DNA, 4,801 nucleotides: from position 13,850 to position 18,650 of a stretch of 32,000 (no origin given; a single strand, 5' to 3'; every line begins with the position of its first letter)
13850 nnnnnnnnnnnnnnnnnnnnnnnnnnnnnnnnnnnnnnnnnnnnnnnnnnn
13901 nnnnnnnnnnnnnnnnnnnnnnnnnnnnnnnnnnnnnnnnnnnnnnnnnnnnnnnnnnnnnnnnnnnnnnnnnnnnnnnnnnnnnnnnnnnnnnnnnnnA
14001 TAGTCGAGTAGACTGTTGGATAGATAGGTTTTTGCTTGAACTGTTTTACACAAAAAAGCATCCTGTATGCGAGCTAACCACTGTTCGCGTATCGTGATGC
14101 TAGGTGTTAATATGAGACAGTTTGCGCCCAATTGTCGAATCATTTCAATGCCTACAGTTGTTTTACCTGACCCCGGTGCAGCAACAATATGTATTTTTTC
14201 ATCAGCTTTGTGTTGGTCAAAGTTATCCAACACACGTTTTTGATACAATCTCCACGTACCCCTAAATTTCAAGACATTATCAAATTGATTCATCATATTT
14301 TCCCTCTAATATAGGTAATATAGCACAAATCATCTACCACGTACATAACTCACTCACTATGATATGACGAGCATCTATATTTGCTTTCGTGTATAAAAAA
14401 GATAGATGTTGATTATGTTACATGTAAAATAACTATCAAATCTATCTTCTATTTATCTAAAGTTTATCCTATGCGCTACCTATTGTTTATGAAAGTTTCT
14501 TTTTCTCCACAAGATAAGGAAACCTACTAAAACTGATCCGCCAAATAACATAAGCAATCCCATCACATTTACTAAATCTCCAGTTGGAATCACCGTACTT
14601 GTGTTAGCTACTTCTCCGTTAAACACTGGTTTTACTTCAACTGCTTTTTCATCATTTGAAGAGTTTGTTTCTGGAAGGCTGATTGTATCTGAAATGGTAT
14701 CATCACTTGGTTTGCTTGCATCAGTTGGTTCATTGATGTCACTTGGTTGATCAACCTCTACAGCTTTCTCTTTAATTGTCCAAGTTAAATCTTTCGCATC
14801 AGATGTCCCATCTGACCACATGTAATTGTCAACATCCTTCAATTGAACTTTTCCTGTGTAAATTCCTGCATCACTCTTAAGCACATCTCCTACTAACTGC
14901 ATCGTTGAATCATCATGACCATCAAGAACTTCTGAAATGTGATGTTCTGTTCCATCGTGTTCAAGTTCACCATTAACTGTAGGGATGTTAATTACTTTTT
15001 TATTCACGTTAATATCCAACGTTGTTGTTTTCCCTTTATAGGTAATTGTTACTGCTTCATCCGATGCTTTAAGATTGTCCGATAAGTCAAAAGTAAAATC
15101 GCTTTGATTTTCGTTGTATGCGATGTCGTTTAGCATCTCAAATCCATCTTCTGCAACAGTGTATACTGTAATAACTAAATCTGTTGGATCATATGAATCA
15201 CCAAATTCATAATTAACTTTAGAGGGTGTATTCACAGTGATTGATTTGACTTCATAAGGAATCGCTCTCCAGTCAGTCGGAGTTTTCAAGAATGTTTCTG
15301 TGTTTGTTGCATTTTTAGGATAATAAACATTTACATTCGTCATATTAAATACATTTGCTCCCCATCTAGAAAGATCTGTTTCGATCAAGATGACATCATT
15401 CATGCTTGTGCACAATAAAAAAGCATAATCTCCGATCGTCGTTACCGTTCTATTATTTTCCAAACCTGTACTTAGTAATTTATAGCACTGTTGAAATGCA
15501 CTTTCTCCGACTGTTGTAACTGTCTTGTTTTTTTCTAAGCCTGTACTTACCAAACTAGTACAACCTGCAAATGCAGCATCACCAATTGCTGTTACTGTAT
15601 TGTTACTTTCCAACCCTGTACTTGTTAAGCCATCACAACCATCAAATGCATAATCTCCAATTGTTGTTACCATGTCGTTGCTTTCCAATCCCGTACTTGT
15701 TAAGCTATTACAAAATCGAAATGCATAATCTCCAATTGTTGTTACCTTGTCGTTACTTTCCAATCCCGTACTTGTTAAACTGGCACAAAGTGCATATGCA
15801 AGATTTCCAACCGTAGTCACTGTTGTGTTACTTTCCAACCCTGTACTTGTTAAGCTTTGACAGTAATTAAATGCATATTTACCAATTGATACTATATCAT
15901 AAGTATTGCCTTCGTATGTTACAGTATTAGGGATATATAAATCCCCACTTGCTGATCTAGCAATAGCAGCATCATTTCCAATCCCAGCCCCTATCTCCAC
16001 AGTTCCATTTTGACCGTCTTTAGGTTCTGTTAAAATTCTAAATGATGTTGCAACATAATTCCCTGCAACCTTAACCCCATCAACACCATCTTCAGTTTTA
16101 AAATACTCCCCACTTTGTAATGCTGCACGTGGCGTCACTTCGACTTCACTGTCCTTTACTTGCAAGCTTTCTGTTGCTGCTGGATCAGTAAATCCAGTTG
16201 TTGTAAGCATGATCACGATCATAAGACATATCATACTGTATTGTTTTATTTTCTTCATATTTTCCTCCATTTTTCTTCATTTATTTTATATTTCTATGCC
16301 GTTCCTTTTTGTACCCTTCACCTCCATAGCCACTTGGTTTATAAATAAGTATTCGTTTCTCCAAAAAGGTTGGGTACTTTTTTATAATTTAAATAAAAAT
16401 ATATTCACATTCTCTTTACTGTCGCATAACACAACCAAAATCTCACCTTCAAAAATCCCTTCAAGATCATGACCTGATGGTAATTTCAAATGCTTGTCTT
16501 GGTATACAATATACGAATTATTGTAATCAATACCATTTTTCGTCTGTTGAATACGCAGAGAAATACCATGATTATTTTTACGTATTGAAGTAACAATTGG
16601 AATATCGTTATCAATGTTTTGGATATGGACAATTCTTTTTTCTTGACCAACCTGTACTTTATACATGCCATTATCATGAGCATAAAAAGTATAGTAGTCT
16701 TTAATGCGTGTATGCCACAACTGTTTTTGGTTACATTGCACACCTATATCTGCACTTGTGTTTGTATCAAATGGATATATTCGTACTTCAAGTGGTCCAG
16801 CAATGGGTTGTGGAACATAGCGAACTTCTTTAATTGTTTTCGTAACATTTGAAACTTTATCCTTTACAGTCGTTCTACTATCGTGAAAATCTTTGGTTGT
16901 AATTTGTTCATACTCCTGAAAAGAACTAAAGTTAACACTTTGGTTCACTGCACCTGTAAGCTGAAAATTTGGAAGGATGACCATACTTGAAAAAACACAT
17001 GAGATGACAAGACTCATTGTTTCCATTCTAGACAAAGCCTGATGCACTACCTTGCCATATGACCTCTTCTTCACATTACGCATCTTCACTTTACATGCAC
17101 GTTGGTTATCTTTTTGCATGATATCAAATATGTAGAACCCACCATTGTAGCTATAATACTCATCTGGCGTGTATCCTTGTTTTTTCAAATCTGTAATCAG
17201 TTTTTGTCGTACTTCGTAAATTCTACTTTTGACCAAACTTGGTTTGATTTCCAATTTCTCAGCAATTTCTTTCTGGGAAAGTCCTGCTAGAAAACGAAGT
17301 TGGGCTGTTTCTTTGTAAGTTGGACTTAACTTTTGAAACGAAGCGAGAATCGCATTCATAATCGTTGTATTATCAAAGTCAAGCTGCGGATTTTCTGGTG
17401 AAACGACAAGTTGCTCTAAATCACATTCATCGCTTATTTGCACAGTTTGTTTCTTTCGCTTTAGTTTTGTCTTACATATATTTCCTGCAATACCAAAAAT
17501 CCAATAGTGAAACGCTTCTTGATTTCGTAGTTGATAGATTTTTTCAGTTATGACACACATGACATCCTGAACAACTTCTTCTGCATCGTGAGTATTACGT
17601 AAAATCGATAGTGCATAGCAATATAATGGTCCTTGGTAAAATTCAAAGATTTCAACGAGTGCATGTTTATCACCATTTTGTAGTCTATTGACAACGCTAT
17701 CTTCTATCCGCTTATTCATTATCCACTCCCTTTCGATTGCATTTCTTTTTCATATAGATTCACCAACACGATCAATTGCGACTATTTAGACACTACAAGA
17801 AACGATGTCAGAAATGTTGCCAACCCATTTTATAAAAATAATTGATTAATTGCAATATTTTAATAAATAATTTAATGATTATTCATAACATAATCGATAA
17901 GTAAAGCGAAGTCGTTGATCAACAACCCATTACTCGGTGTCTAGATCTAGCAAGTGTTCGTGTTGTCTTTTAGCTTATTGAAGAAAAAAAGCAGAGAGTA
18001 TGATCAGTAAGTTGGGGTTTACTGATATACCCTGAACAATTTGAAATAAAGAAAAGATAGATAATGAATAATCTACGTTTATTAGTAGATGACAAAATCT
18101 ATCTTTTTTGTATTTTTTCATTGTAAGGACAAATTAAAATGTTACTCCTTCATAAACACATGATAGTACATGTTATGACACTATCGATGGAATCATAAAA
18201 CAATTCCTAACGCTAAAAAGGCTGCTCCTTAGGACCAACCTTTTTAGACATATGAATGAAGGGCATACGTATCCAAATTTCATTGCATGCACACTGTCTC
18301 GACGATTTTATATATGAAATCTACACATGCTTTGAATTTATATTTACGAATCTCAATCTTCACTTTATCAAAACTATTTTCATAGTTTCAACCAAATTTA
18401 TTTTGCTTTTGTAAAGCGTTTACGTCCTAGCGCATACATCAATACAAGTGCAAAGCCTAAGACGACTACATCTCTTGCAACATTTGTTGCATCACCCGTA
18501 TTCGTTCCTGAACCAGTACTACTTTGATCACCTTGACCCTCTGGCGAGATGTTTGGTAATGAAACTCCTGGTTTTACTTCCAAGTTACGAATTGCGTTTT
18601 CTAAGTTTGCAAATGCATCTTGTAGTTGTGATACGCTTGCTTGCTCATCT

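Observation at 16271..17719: Single-polypeptide sigma(ECF-like)-TM-extracytoplasmic sensor directly upstream of an LRR adhesin gene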

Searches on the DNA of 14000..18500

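Call 73: search_rna_families(source=window, start=14000, end=18500, threshold=evalue, max_evalue=1)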
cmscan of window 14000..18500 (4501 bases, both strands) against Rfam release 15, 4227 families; matches with E-value up to 1: 2.
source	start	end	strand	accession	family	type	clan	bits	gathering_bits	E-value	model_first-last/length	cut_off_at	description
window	18213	18247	-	RF04197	mir-9457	Gene; miRNA;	-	23.3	90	0.31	18-52/68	no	mir-9457 microRNA precursor family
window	16181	16266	-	RF01422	snoR116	Gene; snRNA; snoRNA; CD-box;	-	22.9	47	0.47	1-86/86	no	small nucleolar RNA snoR116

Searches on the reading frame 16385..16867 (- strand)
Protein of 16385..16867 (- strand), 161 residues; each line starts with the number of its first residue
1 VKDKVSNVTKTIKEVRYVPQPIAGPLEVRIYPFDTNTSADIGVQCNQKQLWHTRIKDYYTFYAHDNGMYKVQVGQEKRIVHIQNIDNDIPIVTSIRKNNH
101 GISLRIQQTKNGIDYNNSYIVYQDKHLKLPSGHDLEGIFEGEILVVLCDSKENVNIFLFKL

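Call 56: find_homologous_proteins(query=A4, max_evalue=0.00001)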
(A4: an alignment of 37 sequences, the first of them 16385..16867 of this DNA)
Query A4 (37 sequences): 818 candidates shared short words with the query, none scored E <= 0.00001.
